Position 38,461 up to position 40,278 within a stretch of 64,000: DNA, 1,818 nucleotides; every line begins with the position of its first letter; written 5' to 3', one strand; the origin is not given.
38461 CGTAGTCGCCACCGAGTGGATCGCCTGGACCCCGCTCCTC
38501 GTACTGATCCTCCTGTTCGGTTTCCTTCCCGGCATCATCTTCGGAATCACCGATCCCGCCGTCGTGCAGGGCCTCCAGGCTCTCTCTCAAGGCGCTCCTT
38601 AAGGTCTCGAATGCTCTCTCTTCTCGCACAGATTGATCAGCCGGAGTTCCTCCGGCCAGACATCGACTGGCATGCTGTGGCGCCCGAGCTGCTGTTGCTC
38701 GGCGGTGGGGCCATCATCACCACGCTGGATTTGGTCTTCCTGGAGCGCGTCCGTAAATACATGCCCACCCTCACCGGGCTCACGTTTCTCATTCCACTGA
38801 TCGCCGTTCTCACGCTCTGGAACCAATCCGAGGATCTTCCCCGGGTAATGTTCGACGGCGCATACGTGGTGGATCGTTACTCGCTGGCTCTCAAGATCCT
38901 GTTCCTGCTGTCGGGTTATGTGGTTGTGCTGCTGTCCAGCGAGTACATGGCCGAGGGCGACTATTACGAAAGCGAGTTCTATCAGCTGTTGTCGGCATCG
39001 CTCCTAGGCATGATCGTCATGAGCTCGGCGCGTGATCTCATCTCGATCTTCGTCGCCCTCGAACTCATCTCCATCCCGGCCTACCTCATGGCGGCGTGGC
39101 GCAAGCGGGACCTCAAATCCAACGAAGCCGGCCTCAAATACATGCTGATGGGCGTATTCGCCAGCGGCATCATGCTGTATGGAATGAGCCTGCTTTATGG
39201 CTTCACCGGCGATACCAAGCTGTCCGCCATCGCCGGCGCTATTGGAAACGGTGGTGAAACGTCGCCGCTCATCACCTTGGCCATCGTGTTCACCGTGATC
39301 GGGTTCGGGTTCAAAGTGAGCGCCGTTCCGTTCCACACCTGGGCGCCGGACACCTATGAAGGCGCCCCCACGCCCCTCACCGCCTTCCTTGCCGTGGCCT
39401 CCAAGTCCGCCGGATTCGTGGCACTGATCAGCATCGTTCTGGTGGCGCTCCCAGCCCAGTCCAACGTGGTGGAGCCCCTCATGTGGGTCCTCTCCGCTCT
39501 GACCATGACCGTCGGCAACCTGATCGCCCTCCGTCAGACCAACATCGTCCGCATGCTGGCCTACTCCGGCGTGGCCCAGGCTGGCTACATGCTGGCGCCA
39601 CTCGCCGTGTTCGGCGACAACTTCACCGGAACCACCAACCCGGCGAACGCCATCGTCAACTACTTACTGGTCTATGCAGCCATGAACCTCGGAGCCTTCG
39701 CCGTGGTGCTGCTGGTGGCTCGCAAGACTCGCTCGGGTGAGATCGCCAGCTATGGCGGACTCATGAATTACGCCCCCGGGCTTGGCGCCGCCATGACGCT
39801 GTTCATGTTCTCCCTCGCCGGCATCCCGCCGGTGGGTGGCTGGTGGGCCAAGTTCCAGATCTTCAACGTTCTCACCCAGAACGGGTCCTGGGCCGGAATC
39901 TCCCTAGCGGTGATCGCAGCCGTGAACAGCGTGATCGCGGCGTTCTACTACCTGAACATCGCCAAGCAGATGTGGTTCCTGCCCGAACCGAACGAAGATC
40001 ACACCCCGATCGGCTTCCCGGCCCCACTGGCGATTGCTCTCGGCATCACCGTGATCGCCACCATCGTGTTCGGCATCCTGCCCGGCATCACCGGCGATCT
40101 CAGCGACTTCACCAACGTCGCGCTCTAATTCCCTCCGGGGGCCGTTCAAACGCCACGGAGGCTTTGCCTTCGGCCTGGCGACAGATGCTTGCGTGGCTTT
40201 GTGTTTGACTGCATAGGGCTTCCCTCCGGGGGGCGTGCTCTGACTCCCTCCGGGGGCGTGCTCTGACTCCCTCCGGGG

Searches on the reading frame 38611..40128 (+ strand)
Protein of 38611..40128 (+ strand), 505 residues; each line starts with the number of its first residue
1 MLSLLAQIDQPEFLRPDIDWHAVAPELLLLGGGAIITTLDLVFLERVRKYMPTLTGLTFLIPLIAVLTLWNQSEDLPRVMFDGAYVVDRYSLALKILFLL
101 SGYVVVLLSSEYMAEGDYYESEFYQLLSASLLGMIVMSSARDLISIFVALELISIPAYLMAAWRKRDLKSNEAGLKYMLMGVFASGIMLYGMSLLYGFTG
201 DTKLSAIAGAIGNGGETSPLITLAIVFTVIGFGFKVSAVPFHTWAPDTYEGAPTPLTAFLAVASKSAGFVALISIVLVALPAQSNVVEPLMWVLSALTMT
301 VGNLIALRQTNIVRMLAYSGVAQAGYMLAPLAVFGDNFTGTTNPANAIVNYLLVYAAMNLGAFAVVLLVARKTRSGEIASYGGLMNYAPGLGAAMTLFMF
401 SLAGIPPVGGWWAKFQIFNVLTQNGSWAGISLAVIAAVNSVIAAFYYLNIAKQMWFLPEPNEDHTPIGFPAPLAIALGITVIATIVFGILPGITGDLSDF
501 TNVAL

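Call 32: find_homologous_proteins(query=window:38611-40128:+, max_evalue=1e-50)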
Query window:38611-40128:+ (505 aa): 7987 proteins with E <= 1e-50 among 8000 candidates; the best 120 are listed.
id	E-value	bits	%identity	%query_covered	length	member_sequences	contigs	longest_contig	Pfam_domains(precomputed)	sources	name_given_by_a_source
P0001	0.0e+0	1083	100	100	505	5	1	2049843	PF00361.26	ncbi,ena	-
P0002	5.9e-287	970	88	100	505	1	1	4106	PF00361.26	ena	-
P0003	1.3e-286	969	88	100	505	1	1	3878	PF00361.26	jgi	-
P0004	9.8e-282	953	87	100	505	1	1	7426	PF00361.26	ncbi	ncbi:MAG: NADH-quinone oxidoreductase subunit N [Acidimicrobiales bacterium]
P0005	1.5e-279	946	84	100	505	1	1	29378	PF00361.26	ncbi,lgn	-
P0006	7.5e-273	924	84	100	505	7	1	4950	PF00361.26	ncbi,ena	-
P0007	2.8e-255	866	85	91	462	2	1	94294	PF00361.26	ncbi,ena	-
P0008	4.0e-252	856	77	99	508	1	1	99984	PF00361.26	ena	-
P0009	2.7e-248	843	87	89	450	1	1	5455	PF00361.26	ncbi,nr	ncbi:MAG: NADH-quinone oxidoreductase subunit N, partial [Acidimicrobiia bacterium]|nr:NADH-quinone 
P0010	3.8e-238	809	74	99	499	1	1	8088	PF00361.26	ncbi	-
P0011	2.7e-237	807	75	100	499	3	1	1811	PF00361.26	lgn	-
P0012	3.2e-237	806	75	99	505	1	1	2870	PF00361.26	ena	-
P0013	9.6e-237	805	75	99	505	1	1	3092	PF00361.26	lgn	-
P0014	4.0e-234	796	74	99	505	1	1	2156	PF00361.26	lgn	-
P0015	5.3e-234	796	74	100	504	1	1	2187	PF00361.26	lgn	-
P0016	3.0e-231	787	75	98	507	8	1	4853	PF00361.26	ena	-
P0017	7.0e-230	782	73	100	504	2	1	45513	PF00361.26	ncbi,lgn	ncbi:MAG: NADH-quinone oxidoreductase subunit N [Acidimicrobiales bacterium]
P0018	1.5e-228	778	74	99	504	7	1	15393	PF00361.26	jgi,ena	-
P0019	6.7e-228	776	73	99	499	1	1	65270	PF00361.26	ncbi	-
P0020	1.1e-227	775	74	99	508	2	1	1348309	PF00361.26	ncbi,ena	-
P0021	5.3e-227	773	72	99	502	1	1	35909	PF00361.26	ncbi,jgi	-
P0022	2.6e-226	770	72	97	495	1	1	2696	PF00361.26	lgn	-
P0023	4.0e-225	767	71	97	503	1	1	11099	PF00361.26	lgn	-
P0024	1.5e-224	765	73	99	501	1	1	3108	PF00361.26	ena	-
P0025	1.7e-224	764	72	100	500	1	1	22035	PF00361.26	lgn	-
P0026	2.6e-224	764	72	99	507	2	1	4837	PF00361.26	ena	-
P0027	3.7e-224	763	72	99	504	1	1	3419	PF00361.26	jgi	jgi:NADH-quinone oxidoreductase subunit N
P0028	4.0e-224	763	70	100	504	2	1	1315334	PF00361.26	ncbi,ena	-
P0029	1.9e-223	761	71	99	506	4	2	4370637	PF00361.26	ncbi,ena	-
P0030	2.0e-223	761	72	99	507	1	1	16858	PF00361.26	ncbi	-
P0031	2.6e-223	761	72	99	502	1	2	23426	PF00361.26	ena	-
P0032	8.9e-223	759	70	100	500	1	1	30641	PF00361.26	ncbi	ncbi:MAG: NADH-quinone oxidoreductase subunit N [Acidimicrobiales bacterium]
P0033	2.4e-222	757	72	99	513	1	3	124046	PF00361.26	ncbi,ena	-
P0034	3.6e-222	757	71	99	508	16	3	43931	PF00361.26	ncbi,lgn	-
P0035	4.6e-222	756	72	99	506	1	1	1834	PF00361.26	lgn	-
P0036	4.6e-222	756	70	100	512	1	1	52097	PF00361.26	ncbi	-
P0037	5.0e-222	756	70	100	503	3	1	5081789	PF00361.26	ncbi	ncbi:MAG: NADH-quinone oxidoreductase subunit N [Acidimicrobiales bacterium]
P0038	5.5e-222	756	71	100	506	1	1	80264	PF00361.26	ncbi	-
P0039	6.5e-222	756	70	100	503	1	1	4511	PF00361.26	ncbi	-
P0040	1.4e-221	755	70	100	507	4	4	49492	PF00361.26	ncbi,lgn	-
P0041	1.7e-221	755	70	100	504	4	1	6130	PF00361.26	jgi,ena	jgi:NADH-quinone oxidoreductase subunit N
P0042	4.9e-221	753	69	100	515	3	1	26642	PF00361.26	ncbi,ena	-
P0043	1.0e-220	752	70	98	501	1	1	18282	PF00361.26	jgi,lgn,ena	-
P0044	1.9e-220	751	70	99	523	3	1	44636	PF00361.26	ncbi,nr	ncbi:MAG: NADH-quinone oxidoreductase subunit N [Actinomycetia bacterium]|nr:NADH-quinone oxidoreduc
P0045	3.2e-220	750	70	99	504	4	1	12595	PF00361.26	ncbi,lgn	-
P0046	7.5e-220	749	70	100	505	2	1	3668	PF00361.26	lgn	-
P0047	9.9e-220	749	69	100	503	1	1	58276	PF00361.26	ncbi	-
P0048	1.9e-219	748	69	100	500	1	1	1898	PF00361.26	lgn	-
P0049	2.1e-219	748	72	94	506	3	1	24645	PF00361.26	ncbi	-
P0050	2.3e-219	747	69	100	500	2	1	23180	PF00361.26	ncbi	ncbi:MAG: NADH-quinone oxidoreductase subunit N [Actinomycetota bacterium]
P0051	2.6e-219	747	69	100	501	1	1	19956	PF00361.26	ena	-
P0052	3.0e-219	747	68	99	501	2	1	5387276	PF00361.26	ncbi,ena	-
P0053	3.2e-219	747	71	98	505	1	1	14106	PF00361.26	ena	-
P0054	3.8e-219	747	69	98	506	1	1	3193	PF00361.26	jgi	jgi:NADH-quinone oxidoreductase subunit N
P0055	5.0e-219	746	68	100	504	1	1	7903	PF00361.26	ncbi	-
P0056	6.1e-219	746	69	100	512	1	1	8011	PF00361.26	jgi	jgi:NADH-quinone oxidoreductase subunit N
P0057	2.5e-218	744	69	100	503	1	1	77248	PF00361.26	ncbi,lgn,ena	ncbi:MAG: NADH-quinone oxidoreductase subunit N [Acidimicrobiales bacterium]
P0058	2.9e-218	744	70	100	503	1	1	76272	PF00361.26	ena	-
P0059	3.0e-218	744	71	97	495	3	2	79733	PF00361.26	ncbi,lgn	-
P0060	3.5e-218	744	69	100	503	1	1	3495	PF00361.26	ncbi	ncbi:MAG: NADH-quinone oxidoreductase subunit N [Acidimicrobiales bacterium]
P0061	5.8e-218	743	70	98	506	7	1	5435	PF00361.26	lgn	-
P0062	6.4e-218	743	68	99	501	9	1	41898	PF00361.26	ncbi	-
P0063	1.0e-217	742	69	100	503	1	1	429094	PF00361.26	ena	-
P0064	3.7e-217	740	69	99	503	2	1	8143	PF00361.26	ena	-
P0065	1.4e-216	738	69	99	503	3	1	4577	PF00361.26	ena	-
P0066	1.8e-216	738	68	100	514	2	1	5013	PF00361.26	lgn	-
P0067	1.9e-216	738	69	100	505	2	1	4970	PF00361.26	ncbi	-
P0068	3.9e-216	737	68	99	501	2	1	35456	PF00361.26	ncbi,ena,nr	ncbi:MAG: NADH-quinone oxidoreductase subunit N [Acidimicrobiia bacterium]|nr:NADH-quinone oxidoredu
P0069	4.5e-216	737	67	98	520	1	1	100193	PF00361.26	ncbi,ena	-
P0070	8.0e-216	736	68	98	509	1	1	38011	PF00361.26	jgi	jgi:NADH-quinone oxidoreductase subunit N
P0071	8.5e-216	736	69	98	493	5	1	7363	PF00361.26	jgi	jgi:NADH-quinone oxidoreductase subunit N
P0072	1.7e-215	735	68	100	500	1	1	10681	PF00361.26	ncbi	-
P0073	3.0e-215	734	69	97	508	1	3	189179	PF00361.26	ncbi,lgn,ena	-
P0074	4.2e-215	733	68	100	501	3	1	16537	PF00361.26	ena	-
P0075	6.2e-215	733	67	100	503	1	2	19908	PF00361.26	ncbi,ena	-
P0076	8.7e-215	732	67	100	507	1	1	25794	PF00361.26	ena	-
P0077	1.1e-214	732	67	100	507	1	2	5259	PF00361.26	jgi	jgi:NADH-quinone oxidoreductase subunit N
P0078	1.4e-214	732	68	100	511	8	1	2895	PF00361.26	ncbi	ncbi:MAG: NADH-quinone oxidoreductase subunit N [Actinomycetota bacterium]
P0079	2.1e-214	731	68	99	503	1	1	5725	PF00361.26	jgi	jgi:NADH-quinone oxidoreductase subunit N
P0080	2.3e-214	731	68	100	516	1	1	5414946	PF00361.26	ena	-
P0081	4.1e-214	730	69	99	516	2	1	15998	PF00361.26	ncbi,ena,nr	ncbi:MAG: NADH-quinone oxidoreductase subunit N [Acidimicrobiia bacterium]|nr:NADH-quinone oxidoredu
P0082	4.6e-214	730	68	97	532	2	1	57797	PF00361.26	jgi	jgi:NADH-quinone oxidoreductase subunit N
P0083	5.8e-214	730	67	100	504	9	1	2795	PF00361.26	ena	-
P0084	6.1e-214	730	68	100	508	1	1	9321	PF00361.26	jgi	jgi:NADH-quinone oxidoreductase subunit N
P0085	6.4e-214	730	68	100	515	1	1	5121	PF00361.26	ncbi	-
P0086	7.8e-214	729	72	93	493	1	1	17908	PF00361.26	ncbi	ncbi:MAG: NADH-quinone oxidoreductase subunit N [Acidimicrobiales bacterium]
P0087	2.3e-213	728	68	99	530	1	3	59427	PF00361.26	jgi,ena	-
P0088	3.4e-213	727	68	100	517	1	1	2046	PF00361.26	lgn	-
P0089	3.9e-213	727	68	100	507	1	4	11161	PF00361.26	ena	-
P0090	4.5e-213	727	68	100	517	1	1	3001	PF00361.26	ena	-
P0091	5.9e-213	726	68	96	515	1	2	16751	PF00361.26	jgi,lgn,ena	-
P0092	1.6e-212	725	68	100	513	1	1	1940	PF00361.26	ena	-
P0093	1.7e-212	725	68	99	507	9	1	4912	PF00361.26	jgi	-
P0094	3.0e-212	724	68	99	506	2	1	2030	PF00361.26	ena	-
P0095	3.8e-212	724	67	100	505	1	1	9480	PF00361.26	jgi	jgi:NADH-quinone oxidoreductase subunit N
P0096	5.3e-212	723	68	99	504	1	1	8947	PF00361.26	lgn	-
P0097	1.1e-211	722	66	100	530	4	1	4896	PF00361.26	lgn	-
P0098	1.2e-211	722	68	98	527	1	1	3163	PF00361.26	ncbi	-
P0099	1.7e-211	722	68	100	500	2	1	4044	PF00361.26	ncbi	-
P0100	2.6e-211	721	68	99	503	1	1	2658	PF00361.26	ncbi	-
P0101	4.3e-211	720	68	100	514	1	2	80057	PF00361.26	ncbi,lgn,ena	ncbi:MAG: NADH-quinone oxidoreductase subunit N [Acidimicrobiales bacterium]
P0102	1.5e-210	718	68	99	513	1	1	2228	PF00361.26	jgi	jgi:NADH-quinone oxidoreductase subunit N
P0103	1.9e-210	718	68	100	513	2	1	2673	PF00361.26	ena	-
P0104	3.1e-210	717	67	100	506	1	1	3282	PF00361.26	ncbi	-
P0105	4.6e-210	717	70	97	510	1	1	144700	PF00361.26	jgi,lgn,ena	-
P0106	8.2e-210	716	68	98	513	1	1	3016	PF00361.26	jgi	jgi:NADH-quinone oxidoreductase subunit N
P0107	2.8e-209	714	67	99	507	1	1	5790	PF00361.26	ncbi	-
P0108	1.5e-208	712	66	100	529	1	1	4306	PF00361.26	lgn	-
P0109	1.5e-208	712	63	100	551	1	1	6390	PF00361.26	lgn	-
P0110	3.2e-208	711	65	100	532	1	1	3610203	PF00361.26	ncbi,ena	-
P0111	3.9e-208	710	68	99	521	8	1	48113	PF00361.26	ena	-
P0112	5.8e-208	710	67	99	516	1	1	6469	PF00361.26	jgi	jgi:NADH-quinone oxidoreductase subunit N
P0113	7.3e-208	710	67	99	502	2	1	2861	PF00361.26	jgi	jgi:NADH-quinone oxidoreductase subunit N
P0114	1.3e-207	709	67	98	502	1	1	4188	PF00361.26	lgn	-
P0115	2.7e-207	708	67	98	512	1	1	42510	PF00361.26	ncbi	ncbi:MAG: NADH-quinone oxidoreductase subunit N [Actinomycetota bacterium]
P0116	3.3e-206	704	67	100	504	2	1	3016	PF00361.26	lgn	-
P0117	4.6e-206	704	71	84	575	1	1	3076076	PF00361.26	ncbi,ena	-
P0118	4.7e-206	704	66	99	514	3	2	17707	PF00361.26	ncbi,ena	-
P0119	1.1e-205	702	66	96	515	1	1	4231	PF00361.26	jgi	-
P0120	1.8e-205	702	64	99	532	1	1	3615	PF00361.26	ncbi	ncbi:MAG: NADH-quinone oxidoreductase subunit N [Actinomycetota bacterium]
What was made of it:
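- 38611..40128 (+): nuoN (NADH-quinone oxidoreductase subunit N). This is the upstream gene, and its last codons overlap the first repeat leader. 100% identical to P0001, which carries PF00361 (call 32).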

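Call 33: find_encoding_contigs(protein=P0001, flank=3000, max_places=3)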
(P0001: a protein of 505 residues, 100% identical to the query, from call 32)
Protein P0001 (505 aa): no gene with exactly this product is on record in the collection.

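Call 34: find_encoding_contigs(protein=P0005, flank=10000, max_places=2)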
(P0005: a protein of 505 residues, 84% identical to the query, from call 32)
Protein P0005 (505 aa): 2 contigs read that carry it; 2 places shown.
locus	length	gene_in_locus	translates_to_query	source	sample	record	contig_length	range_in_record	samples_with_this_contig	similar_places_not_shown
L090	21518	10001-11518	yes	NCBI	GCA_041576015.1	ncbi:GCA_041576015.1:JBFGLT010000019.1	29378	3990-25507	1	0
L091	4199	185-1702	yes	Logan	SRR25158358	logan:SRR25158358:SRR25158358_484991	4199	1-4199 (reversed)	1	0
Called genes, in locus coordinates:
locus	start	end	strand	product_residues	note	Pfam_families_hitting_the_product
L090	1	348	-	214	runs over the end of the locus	PF04892:VanZ-LLP1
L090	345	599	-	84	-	PF18893:DUF5652 (weak), PF13396:PLDc_N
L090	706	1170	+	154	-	PF00507:Oxidored_q4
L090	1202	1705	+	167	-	PF01058:Oxidored_q6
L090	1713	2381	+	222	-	PF00329:Complex1_30kDa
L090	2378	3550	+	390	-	PF00346:Complex1_49kDa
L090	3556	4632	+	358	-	PF00146:NADHdh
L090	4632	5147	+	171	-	PF13183:Fer4_8 (faint), PF14697:Fer4_21 (faint), PF12797:Fer4_2 (faint), PF13237:Fer4_10 (faint), PF12838:Fer4_7, PF13187:Fer4_9 (weak), PF13484:Fer4_16 (weak), PF00037:Fer4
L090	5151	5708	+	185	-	PF00499:Oxidored_q3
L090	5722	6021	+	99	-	PF00420:Oxidored_q2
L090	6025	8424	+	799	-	PF00662:Proton_antipo_N, PF00361:Proton_antipo_M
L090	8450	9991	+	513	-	PF01059:Oxidored_q5_N (weak), PF00361:Proton_antipo_M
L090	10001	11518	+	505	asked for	PF00361:Proton_antipo_M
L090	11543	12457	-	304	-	PF02636:Methyltransf_28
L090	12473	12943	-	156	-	-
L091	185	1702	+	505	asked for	PF00361:Proton_antipo_M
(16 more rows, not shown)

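Call 35: find_encoding_contigs(protein=P0004, flank=10000, max_places=2)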
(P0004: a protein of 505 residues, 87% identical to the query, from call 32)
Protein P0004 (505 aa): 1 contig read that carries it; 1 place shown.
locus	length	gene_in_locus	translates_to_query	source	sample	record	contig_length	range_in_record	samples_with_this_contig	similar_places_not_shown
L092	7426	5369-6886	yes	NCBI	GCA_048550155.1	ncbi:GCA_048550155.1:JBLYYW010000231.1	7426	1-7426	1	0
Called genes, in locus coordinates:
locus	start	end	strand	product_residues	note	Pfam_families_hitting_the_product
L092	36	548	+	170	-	PF13187:Fer4_9 (faint), PF13183:Fer4_8 (faint), PF14697:Fer4_21 (faint), PF12797:Fer4_2 (faint), PF13237:Fer4_10 (faint), PF12838:Fer4_7, PF13484:Fer4_16 (weak), PF00037:Fer4, +1 more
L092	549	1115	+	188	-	PF00499:Oxidored_q3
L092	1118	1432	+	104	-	PF00420:Oxidored_q2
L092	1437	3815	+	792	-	PF00662:Proton_antipo_N, PF00361:Proton_antipo_M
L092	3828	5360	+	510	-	PF01059:Oxidored_q5_N, PF00361:Proton_antipo_M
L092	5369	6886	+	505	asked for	PF00361:Proton_antipo_M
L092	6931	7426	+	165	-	PF02636:Methyltransf_28 (faint)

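Call 40: find_encoding_contigs(protein=P0002, flank=10000, max_places=2)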
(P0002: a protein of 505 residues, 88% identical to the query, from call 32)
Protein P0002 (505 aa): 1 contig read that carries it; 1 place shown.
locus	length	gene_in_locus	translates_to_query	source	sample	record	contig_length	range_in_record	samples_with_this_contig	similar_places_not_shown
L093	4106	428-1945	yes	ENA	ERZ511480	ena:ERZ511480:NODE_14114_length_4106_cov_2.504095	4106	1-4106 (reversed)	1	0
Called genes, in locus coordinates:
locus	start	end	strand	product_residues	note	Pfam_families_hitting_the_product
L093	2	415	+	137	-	?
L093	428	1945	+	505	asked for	PF00361:Proton_antipo_M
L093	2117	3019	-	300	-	PF02636:Methyltransf_28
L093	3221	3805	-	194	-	-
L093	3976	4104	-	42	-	?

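Call 41: find_encoding_contigs(protein=P0003, flank=10000, max_places=2)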
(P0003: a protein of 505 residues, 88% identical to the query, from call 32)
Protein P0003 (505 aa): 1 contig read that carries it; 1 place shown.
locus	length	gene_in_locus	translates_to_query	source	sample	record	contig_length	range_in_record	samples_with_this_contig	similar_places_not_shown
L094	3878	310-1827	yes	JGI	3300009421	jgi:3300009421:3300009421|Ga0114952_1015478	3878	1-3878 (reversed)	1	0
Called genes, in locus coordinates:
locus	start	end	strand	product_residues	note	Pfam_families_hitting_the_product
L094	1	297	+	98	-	?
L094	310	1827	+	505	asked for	PF00361:Proton_antipo_M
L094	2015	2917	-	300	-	PF02636:Methyltransf_28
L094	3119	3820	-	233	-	-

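Call 42: find_encoding_contigs(protein=P0007, flank=10000, max_places=2)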
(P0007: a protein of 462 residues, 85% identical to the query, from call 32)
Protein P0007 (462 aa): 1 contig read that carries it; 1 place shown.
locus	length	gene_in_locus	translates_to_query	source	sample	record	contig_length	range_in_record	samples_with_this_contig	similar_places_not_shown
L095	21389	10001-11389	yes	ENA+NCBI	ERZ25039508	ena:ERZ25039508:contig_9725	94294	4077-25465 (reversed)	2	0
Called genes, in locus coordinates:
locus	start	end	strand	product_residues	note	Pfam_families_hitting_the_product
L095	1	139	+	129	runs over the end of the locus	-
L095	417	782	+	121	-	PF00507:Oxidored_q4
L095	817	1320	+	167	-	PF01058:Oxidored_q6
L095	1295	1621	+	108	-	-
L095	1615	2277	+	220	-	-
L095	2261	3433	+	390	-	PF00346:Complex1_49kDa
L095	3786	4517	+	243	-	PF00146:NADHdh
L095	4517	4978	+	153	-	PF13183:Fer4_8 (faint), PF14697:Fer4_21 (faint), PF12797:Fer4_2 (faint), PF13237:Fer4_10 (weak), PF12838:Fer4_7, PF13187:Fer4_9 (weak), PF13484:Fer4_16 (weak), PF00037:Fer4, +1 more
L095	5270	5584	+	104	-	PF00499:Oxidored_q3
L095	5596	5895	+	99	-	PF00420:Oxidored_q2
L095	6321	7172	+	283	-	PF00662:Proton_antipo_N, PF00361:Proton_antipo_M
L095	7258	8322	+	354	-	PF00361:Proton_antipo_M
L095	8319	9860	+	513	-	PF01059:Oxidored_q5_N, PF00361:Proton_antipo_M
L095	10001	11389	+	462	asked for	PF00361:Proton_antipo_M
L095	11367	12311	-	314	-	PF02636:Methyltransf_28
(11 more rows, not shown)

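Call 79: list_cluster_members(proteins=[P0001])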
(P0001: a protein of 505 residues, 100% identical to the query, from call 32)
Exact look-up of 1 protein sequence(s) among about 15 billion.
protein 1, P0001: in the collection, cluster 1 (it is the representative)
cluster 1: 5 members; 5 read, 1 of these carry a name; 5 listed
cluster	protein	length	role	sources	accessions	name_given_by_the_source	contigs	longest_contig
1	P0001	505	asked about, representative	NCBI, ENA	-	-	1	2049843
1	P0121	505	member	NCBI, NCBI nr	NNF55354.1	MAG: NADH-quinone oxidoreductase subunit N [Acidimicrobiales bacterium] | NADH-quinone oxidoreductase subunit N [Acidimicrobiales bacterium]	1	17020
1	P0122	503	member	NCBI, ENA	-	-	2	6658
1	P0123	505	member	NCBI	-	-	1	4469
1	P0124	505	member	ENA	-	-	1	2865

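Call 80: find_encoding_contigs(protein=P0121, flank=10000, max_places=2)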
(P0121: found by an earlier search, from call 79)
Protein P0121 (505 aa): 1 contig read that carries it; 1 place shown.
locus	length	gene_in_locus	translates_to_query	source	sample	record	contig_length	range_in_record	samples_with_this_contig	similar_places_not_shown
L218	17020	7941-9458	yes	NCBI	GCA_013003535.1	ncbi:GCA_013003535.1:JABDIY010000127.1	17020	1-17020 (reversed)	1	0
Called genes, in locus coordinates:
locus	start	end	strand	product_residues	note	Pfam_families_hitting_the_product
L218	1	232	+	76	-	PF00329:Complex1_30kDa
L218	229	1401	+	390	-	PF00346:Complex1_49kDa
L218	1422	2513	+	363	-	PF00146:NADHdh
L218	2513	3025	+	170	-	PF13183:Fer4_8 (faint), PF14697:Fer4_21 (faint), PF12797:Fer4_2 (faint), PF13237:Fer4_10 (weak), PF12838:Fer4_7, PF13187:Fer4_9 (weak), PF13484:Fer4_16 (weak), PF00037:Fer4, +2 more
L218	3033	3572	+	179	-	PF00499:Oxidored_q3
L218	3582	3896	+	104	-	PF00420:Oxidored_q2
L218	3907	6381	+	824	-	PF00662:Proton_antipo_N, PF00361:Proton_antipo_M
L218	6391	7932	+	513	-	PF01059:Oxidored_q5_N, PF00361:Proton_antipo_M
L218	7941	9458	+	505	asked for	PF00361:Proton_antipo_M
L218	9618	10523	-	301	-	PF02636:Methyltransf_28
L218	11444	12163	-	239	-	PF03061:4HBT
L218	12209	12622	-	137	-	-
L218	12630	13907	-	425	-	PF12867:DinB_2, PF03781:FGE-sulfatase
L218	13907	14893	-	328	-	PF10017:Methyltransf_33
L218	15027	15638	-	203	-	PF11716:MDMPI_N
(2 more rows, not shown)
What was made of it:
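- Tried and rejected: The organism was inferred from the 90% cluster and neighbouring MAGs (calls 32, 79, 80).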

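Call 81: find_encoding_contigs(protein=P0122, flank=10000, max_places=3)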
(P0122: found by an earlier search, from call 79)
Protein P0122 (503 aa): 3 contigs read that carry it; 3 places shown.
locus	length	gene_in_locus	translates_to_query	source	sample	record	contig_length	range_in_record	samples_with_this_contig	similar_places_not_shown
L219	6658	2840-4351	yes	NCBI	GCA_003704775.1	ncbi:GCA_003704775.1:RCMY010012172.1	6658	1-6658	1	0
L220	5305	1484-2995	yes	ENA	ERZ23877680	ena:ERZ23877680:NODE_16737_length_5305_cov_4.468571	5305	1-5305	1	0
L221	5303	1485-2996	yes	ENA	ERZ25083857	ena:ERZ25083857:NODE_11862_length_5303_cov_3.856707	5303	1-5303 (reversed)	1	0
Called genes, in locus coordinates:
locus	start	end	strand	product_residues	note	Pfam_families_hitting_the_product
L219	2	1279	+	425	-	?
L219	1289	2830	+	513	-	PF01059:Oxidored_q5_N, PF00361:Proton_antipo_M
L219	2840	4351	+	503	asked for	PF00361:Proton_antipo_M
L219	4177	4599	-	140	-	-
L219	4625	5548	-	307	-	PF02636:Methyltransf_28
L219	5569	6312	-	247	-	-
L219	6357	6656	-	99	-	?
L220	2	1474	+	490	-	?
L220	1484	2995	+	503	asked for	PF00361:Proton_antipo_M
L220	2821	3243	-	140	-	-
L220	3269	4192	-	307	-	PF02636:Methyltransf_28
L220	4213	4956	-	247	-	-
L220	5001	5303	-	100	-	?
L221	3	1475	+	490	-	?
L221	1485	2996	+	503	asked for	PF00361:Proton_antipo_M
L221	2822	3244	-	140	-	-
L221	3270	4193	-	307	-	PF02636:Methyltransf_28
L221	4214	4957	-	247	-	-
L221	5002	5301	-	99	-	?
